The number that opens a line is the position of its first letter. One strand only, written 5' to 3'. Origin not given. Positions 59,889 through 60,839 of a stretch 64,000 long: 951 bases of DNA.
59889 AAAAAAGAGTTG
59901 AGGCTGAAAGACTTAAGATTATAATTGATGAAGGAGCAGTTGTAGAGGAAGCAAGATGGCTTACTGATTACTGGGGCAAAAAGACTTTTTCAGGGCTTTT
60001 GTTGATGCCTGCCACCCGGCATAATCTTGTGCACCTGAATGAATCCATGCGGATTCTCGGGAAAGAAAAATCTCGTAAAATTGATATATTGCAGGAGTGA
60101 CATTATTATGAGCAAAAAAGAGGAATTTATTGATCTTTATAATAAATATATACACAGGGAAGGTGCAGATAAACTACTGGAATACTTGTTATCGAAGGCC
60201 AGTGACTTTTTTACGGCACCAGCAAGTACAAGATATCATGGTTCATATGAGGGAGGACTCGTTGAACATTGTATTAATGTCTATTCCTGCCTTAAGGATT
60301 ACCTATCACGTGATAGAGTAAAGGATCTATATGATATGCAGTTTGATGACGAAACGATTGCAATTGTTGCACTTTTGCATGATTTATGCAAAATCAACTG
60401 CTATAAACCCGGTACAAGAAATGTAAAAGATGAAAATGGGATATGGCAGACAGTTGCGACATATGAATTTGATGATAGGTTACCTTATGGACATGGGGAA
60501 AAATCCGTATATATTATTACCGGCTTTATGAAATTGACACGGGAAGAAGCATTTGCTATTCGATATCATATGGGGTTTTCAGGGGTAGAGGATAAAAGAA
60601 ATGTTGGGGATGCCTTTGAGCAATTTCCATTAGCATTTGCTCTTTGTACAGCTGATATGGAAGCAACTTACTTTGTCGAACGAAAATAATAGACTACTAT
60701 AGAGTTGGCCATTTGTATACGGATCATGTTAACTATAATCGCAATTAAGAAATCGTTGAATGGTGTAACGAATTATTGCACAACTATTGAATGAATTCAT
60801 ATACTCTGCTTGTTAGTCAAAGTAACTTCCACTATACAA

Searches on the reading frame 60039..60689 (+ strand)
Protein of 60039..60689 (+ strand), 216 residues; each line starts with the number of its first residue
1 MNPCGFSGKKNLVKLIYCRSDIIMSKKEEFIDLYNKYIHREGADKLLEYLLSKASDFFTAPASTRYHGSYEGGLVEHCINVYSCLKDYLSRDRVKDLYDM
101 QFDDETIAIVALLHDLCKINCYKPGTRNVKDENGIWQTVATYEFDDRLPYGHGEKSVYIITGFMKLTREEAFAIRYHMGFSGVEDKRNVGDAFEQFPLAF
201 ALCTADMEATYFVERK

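Call 73: search_protein_families(library=phrogs, proteins=[window:60039-60689:+], max_evalue=0.001)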
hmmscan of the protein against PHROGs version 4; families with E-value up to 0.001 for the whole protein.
window:60039-60689:+ (216 aa): 2 families
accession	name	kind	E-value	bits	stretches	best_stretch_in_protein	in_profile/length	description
phrog_28876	-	other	3.1e-48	165.6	1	24-215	2-195/435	metal-dependent phosphohydrolase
phrog_5889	-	unknown function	5.7e-34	118.6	1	21-210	10-193/242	-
